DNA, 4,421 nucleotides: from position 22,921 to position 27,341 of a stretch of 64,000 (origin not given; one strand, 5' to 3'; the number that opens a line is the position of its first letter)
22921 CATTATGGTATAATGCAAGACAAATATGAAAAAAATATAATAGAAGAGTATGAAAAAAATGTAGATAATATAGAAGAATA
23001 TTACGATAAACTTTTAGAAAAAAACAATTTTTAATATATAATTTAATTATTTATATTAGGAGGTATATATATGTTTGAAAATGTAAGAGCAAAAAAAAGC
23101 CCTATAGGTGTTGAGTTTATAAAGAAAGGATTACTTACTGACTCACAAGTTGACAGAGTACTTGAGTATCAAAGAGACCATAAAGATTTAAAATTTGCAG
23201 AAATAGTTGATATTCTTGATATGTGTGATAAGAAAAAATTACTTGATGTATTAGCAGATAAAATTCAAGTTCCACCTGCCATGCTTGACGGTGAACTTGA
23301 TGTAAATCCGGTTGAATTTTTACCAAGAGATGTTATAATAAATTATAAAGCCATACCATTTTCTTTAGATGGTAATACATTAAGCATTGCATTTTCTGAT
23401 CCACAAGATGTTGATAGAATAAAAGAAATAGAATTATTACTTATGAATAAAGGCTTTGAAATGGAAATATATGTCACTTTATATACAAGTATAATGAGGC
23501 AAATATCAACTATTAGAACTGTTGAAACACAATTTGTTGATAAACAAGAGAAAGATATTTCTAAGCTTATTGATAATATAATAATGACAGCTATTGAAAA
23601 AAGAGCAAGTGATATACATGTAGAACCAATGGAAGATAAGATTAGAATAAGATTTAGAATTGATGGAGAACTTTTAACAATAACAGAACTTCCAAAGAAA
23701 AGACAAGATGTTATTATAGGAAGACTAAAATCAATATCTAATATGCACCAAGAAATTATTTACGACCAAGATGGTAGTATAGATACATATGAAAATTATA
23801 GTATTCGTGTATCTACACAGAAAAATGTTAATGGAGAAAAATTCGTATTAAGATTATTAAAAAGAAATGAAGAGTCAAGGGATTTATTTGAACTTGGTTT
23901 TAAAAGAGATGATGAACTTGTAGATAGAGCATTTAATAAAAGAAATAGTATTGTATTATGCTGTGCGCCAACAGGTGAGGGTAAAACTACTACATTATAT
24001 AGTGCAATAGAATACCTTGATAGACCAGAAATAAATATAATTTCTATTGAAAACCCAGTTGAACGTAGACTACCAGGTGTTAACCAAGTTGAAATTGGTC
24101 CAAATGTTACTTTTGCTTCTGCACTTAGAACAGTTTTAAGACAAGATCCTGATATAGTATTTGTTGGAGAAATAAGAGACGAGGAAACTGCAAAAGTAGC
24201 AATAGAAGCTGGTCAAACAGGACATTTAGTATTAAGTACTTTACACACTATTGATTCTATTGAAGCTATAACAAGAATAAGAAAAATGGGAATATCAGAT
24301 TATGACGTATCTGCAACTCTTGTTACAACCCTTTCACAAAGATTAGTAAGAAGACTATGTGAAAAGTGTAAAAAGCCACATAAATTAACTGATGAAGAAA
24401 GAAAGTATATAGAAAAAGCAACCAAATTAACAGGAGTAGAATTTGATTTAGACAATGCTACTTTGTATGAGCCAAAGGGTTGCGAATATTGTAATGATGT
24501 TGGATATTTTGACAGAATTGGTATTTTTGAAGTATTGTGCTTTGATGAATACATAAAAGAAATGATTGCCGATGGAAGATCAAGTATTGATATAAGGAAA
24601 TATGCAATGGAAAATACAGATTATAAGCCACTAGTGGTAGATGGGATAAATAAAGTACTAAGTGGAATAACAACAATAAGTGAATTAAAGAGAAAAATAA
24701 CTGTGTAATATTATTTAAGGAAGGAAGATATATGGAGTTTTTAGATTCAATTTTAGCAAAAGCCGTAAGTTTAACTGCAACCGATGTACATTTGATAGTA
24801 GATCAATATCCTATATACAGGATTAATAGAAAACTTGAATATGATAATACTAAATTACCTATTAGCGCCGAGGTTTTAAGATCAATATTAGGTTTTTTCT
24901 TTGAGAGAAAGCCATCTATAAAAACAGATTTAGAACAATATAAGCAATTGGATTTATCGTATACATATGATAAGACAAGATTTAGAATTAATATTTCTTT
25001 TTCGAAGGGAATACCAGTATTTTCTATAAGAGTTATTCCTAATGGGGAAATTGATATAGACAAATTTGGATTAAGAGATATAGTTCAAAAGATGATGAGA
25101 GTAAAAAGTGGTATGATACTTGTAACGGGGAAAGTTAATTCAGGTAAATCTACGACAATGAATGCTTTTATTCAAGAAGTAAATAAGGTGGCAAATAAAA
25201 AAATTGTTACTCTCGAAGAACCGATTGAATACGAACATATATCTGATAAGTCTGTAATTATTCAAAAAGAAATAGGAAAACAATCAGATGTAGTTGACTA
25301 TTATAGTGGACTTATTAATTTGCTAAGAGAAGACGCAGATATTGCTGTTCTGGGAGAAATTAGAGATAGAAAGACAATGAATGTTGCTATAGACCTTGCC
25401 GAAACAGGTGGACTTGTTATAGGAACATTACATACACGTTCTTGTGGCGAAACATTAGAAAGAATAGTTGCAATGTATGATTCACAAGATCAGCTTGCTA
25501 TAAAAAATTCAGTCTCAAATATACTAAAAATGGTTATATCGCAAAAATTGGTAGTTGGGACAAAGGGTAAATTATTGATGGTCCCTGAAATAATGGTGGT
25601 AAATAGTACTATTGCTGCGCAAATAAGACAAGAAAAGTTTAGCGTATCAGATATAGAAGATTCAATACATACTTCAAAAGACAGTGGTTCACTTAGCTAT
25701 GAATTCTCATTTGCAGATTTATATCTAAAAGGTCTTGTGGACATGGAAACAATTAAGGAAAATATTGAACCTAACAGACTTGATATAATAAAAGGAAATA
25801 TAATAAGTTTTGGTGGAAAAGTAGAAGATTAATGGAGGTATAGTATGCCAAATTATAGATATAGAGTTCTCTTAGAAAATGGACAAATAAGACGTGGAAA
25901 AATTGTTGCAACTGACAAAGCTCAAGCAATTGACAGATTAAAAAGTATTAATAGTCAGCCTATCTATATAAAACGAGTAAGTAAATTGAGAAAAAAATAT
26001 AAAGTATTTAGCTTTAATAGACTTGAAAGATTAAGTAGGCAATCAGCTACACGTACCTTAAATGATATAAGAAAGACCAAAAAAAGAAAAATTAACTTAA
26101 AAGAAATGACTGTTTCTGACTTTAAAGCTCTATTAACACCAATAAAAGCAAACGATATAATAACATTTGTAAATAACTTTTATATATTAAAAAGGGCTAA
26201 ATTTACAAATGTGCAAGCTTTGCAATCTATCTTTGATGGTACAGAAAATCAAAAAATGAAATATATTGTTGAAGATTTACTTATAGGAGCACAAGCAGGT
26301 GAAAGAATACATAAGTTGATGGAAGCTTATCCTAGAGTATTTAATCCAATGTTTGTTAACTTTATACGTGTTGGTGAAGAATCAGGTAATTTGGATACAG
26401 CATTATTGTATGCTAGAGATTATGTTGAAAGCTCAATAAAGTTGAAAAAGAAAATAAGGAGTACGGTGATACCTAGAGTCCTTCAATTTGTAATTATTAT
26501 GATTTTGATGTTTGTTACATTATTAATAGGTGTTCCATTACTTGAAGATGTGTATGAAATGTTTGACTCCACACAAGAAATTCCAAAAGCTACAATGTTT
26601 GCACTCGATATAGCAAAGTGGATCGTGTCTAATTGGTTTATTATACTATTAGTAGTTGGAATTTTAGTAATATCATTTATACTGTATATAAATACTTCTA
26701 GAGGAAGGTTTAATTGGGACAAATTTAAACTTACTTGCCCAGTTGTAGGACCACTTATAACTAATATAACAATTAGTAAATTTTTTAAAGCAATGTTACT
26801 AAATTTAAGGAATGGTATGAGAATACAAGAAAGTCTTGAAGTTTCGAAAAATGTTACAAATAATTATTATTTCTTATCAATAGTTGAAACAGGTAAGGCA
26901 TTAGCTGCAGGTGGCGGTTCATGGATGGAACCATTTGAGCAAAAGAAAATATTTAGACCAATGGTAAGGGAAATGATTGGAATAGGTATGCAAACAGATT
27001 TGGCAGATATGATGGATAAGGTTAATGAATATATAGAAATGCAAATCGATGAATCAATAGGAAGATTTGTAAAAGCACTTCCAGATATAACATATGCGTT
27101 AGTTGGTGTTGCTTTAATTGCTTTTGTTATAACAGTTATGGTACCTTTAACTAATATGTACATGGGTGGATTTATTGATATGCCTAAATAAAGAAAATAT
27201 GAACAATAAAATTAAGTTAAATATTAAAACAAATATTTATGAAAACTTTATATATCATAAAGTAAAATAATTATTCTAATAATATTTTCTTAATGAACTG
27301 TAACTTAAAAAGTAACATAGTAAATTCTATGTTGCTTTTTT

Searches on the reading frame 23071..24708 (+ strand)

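Call 48: search_protein_families(library=ncbifam, proteins=[window:23071-24708:+], max_evalue=1e-20)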
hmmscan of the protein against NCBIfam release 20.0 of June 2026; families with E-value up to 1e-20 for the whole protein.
window:23071-24708:+ (545 aa): 7 families
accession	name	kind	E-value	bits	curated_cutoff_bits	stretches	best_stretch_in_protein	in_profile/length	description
TIGR02538.1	type_IV_pilB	equivalog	1.1e-120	403.9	675.65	1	152-542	170-561/564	type IV-A pilus assembly ATPase PilB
TIGR02533.1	type_II_gspE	equivalog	1.7e-112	376.6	630.25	1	157-541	103-484/486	type II secretion system ATPase GspE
NF007755.0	PRK10436.1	equivalog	1.1e-105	354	617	1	90-541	15-457/465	type II secretion system protein GspE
NF053534.1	T4PilAsmATPsTfpB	equivalog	9.3e-101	338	850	1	146-541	184-580/584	type IV pilus assembly ATPase TfpB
NF041000.1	ATPase_ComGA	equivalog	6.5e-61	205.7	300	1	169-427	2-266/267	competence type IV pilus ATPase ComGA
TIGR01420.1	pilT_fam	subfamily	5.4e-46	157.4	319.1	1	167-429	2-271/343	PilT/PilU family type 4a pilus ATPase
TIGR02525.1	plasmid_TraJ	equivalog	3.9e-23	82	368.3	1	270-411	130-277/372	plasmid transfer ATPase TraJ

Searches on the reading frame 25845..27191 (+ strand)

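Call 48: search_protein_families(library=ncbifam, proteins=[window:25845-27191:+], max_evalue=1e-20)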
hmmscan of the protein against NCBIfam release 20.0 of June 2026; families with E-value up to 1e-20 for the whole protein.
window:25845-27191:+ (448 aa): 5 families
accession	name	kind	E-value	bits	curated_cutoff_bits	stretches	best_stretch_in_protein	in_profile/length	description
TIGR02120.1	GspF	equivalog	1.5e-48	166.1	424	1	4-438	1-397/401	type II secretion system inner membrane protein GspF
NF052607.1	T4PiliAsmPilCThrm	equivalog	3.9e-47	161.2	700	1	102-437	65-399/406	type IV pilus assembly protein PilC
NF052606.1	T4PiliAsmPilCMyx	equivalog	1.3e-43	149.5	700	1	85-438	64-414/419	type IV pilus assembly protein PilC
NF007861.0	PRK10573.1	equivalog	1.1e-34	120.2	401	1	100-435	56-391/401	protein transport protein HofC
NF047826.1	T3SSXpsF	equivalog_domain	1.7e-34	119.3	650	1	98-437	61-399/405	type II secretion system protein XpsF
